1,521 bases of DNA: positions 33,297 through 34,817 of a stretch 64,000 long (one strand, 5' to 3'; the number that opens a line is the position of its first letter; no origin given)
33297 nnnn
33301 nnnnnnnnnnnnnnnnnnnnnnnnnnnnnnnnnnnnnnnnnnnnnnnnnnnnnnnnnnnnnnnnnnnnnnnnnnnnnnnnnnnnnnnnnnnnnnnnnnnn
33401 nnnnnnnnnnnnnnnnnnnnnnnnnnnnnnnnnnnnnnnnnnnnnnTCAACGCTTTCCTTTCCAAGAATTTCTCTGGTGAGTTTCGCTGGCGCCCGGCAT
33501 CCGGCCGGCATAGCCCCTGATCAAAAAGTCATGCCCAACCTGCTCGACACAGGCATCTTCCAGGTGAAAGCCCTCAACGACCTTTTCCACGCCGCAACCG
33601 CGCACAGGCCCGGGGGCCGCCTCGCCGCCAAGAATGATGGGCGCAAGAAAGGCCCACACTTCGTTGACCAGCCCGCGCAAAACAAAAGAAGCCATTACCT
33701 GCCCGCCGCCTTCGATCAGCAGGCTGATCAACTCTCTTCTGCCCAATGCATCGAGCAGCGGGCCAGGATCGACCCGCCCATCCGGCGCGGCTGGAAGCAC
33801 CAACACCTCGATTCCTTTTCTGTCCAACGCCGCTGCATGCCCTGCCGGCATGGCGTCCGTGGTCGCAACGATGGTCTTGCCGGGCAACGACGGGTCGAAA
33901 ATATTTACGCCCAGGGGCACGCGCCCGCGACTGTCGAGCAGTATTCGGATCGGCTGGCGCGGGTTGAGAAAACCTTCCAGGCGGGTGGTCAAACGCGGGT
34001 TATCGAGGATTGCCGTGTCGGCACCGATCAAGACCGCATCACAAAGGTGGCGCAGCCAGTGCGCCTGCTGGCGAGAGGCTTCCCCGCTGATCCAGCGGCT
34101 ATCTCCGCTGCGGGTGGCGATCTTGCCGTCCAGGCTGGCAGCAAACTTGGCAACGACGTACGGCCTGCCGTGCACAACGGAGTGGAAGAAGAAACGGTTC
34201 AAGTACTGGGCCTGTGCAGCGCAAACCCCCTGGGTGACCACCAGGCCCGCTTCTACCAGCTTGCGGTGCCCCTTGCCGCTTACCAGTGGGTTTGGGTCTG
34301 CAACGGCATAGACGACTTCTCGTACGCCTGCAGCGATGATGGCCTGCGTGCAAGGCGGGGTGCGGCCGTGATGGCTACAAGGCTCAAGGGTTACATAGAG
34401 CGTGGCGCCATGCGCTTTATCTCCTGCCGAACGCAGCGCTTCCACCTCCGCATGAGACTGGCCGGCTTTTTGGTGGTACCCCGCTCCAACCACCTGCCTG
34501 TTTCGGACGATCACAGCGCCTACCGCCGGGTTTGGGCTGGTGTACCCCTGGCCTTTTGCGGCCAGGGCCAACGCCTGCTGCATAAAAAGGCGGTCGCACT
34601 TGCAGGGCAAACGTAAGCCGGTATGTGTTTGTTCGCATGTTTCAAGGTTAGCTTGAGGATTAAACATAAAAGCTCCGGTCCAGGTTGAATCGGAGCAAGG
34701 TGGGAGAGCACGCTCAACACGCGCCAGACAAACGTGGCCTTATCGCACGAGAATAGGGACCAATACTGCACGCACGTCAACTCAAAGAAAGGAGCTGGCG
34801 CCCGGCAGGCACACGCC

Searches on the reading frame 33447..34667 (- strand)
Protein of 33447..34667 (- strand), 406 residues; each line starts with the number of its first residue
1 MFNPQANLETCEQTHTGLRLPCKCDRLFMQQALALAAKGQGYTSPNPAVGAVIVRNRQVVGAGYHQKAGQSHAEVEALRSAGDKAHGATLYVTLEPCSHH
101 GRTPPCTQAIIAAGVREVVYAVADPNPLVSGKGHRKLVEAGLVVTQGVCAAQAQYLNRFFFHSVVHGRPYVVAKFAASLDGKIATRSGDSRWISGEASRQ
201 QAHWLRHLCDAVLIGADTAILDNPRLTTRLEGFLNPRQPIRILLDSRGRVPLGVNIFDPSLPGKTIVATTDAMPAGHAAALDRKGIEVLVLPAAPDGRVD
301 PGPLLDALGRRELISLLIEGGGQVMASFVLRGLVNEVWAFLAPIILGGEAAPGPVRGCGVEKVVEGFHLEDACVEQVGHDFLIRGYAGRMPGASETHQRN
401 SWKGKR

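Call 11: search_protein_families(library=pfam, proteins=[window:33447-34667:-])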
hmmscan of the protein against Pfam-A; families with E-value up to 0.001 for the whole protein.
window:33447-34667:- (406 aa): 4 families
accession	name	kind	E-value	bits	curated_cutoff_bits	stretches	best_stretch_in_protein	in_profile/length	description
PF01872.23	RibD_C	-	1.1e-45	156.3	24.1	1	169-382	1-196/197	RibD C-terminal domain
PF00383.29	dCMP_cyt_deam_1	-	1.4e-22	79.9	25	1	24-121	3-101/102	Cytidine and deoxycytidylate deaminase zinc-binding region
PF14437.12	MafB19-deam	-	4e-14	53.2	27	1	28-126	6-105/142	MafB19-like deaminase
PF18785.7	Inv-AAD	-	0.0002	21.7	26.5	0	87-146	53-116/129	Invertebrate-AID/APOBEC-deaminase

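Call 15: find_encoding_contigs(protein=window:33447-34667:-, flank=3000, max_places=10)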
Protein window:33447-34667:- (406 aa): 1 contig read that carries it; 1 place shown.
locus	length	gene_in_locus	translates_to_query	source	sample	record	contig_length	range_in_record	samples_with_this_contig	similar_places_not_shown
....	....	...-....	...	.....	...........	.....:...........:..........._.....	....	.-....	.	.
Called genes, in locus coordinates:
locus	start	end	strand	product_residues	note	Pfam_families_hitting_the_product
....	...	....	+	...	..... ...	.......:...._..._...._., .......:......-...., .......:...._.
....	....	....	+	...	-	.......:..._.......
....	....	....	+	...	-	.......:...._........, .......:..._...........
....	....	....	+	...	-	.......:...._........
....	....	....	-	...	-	-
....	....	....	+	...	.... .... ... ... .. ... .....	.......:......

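Call 16: find_related_loci(query=window:33447-34667:-, collection=genome_contigs, flank=6000)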
Query window:33447-34667:- (406 aa) in genome_contigs; peptide patterns used: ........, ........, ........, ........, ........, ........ (x = any residue, [..] = any of these).
170 stretches matched a pattern; 9 encode a relative of the query (tblastn E <= 1e-3); 9 distinct loci.
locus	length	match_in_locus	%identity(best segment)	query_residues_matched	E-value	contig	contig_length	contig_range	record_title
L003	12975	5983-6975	49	21-346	1e-89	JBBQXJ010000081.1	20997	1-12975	MAG: Verrucomicrobiota bacterium isolate Co_metawrap_2108 Cmw_2108_k141_29359454_length_20997_cov_12.9954, whole genome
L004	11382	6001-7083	39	25-381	1e-81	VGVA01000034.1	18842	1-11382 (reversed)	MAG: Gammaproteobacteria bacterium isolate M_DeepCast_65m_m1_284 M_DeepCast_65m_m1_284_Ga0194120_10005414, whole genome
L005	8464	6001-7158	39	23-389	4e-78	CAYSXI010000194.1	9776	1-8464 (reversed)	MAG TPA_asm: uncultured Pirellulaceae bacterium isolate SRP135972_co2_303 genome assembly, contig: NODE_8717_length_9776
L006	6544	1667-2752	38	27-386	5e-68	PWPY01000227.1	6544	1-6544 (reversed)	MAG: Desulfonatronovibrio sp. isolate CSSed10_448R1 CS-Sed10-C37463, whole genome shotgun sequence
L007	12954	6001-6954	41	24-347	2e-67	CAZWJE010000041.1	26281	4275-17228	MAG TPA_asm: uncultured Gemmatimonas sp. isolate binchicken_co235_338 genome assembly, contig: NODE_4537_length_26281_co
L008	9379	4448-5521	42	28-380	1e-64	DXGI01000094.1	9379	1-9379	MAG TPA_asm: Candidatus Bilophila faecipullorum isolate ChiSxjej5B17-1746 ChiSxjej5B17M5__C71794_L9379_SAMN08009923, who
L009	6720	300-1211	40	28-340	2e-62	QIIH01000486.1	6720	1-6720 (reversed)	MAG: Flavobacteriales bacterium isolate SZUA-102 Ga0063293_10015600, whole genome shotgun sequence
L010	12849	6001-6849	40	25-348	1e-60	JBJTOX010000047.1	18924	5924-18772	MAG: Actinomycetota bacterium isolate samp_4449_semibin_216 samp_4449_507989, whole genome shotgun sequence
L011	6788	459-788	31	25-121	3e-7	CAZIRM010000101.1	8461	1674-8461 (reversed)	MAG TPA_asm: uncultured Bacillaceae bacterium isolate binchicken_co168_331 genome assembly, contig: NODE_13514_length_84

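Call 49: find_homologous_proteins(query=window:33447-34667:-, max_evalue=1e-60)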
Query window:33447-34667:- (406 aa): 7736 proteins with E <= 1e-60 among 8000 candidates; the best 120 are listed.
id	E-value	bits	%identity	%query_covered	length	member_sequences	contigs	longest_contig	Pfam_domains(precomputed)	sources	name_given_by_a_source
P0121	6.6e-274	926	100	100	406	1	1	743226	PF00383.30,PF14437.13,PF01872.23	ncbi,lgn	ncbi:MAG: bifunctional diaminohydroxyphosphoribosylaminopyrimidine deaminase/5-amino-6-(5-phosphorib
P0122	5.1e-178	610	67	97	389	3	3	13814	PF00383.30,PF14437.13,PF01872.23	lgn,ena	-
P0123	1.6e-172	592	68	92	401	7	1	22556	PF00383.30,PF14437.13,PF01872.23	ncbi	ncbi:MAG: bifunctional diaminohydroxyphosphoribosylaminopyrimidine deaminase/5-amino-6-(5-phosphorib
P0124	1.7e-152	526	64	88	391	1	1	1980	PF00383.30,PF14437.13,PF01872.23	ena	-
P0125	3.3e-152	525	62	90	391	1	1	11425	PF00383.30,PF14437.13,PF01872.23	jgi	jgi:diaminohydroxyphosphoribosylaminopyrimidine deaminase / 5-amino-6-(5-phosphoribosylamino)uracil 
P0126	4.5e-149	515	63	88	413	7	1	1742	PF00383.30,PF14437.13,PF01872.23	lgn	-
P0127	2.0e-148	513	62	92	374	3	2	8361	PF00383.30,PF14437.13,PF01872.23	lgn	-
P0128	9.4e-148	510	62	91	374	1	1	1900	PF00383.30,PF14437.13,PF01872.23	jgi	jgi:diaminohydroxyphosphoribosylaminopyrimidine deaminase / 5-amino-6-(5-phosphoribosylamino)uracil 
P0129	7.5e-147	507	62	88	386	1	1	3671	PF00383.30,PF14437.13,PF01872.23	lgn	-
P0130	1.7e-146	506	59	93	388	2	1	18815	PF00383.30,PF14437.13,PF01872.23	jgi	jgi:diaminohydroxyphosphoribosylaminopyrimidine deaminase/5-amino-6-(5-phosphoribosylamino)uracil re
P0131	3.0e-146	505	60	93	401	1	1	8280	PF00383.30,PF14437.13,PF01872.23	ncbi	ncbi:MAG: bifunctional diaminohydroxyphosphoribosylaminopyrimidine deaminase/5-amino-6-(5-phosphorib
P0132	1.1e-145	504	63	88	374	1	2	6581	PF00383.30,PF14437.13,PF01872.23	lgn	-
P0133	2.1e-145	503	61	89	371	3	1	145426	PF00383.30,PF14437.13,PF01872.23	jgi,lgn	jgi:diaminohydroxyphosphoribosylaminopyrimidine deaminase/5-amino-6-(5-phosphoribosylamino)uracil re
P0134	4.1e-145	502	62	90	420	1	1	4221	PF00383.30,PF14437.13,PF01872.23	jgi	jgi:diaminohydroxyphosphoribosylaminopyrimidine deaminase/5-amino-6-(5-phosphoribosylamino)uracil re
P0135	9.0e-145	501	62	88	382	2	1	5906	PF00383.30,PF14437.13,PF01872.23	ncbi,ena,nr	ncbi:MAG: bifunctional diaminohydroxyphosphoribosylaminopyrimidine deaminase/5-amino-6-(5-phosphorib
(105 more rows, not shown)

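Call 50: find_encoding_contigs(protein=P0122, flank=3500, max_places=6)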
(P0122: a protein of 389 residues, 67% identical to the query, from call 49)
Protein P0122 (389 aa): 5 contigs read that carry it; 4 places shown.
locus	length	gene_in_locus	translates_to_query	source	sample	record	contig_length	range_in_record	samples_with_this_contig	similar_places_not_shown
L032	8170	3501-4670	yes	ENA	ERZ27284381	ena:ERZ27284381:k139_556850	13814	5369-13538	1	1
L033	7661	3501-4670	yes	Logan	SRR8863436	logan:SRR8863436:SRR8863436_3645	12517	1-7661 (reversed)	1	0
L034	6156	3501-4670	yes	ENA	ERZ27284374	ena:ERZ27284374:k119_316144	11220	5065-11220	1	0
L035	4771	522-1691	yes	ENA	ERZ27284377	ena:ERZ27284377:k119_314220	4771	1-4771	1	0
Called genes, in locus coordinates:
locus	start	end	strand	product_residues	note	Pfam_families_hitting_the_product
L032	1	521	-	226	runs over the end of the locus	PF06778:Chlor_dismutase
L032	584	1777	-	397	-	PF04055:Radical_SAM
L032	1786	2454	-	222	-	PF12728:HTH_17, PF13411:MerR_1 (weak), PF00376:MerR (weak)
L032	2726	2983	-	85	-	-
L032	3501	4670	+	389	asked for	PF00383:dCMP_cyt_deam_1, PF14437:MafB19-deam, PF01872:RibD_C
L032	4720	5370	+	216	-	PF00677:Lum_binding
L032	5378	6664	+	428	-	PF00926:DHBP_synthase, PF00925:GTP_cyclohydro2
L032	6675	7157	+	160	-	PF00885:DMRL_synthase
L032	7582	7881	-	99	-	-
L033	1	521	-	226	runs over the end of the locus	PF06778:Chlor_dismutase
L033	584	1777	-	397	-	PF04055:Radical_SAM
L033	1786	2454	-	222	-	PF12728:HTH_17, PF13411:MerR_1 (weak), PF00376:MerR (weak)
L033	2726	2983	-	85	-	-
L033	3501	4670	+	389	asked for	PF00383:dCMP_cyt_deam_1, PF14437:MafB19-deam, PF01872:RibD_C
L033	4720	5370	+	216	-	PF00677:Lum_binding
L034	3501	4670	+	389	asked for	PF00383:dCMP_cyt_deam_1, PF14437:MafB19-deam, PF01872:RibD_C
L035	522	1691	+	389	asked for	PF00383:dCMP_cyt_deam_1, PF14437:MafB19-deam, PF01872:RibD_C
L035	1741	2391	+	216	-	PF00677:Lum_binding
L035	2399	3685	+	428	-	PF00926:DHBP_synthase, PF00925:GTP_cyclohydro2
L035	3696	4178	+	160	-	PF00885:DMRL_synthase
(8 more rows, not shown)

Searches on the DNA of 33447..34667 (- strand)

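Call 51: search_rna_families(source=L032, threshold=gathering)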
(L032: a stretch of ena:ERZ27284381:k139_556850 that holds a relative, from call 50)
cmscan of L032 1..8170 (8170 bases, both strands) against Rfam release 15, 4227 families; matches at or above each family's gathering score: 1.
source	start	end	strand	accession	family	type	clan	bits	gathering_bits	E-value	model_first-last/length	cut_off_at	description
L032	3159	3333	+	RF00050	FMN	Cis-reg; riboswitch;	-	96.7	66.2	5.4e-22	1-138/138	no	FMN riboswitch aptamer (RFN element)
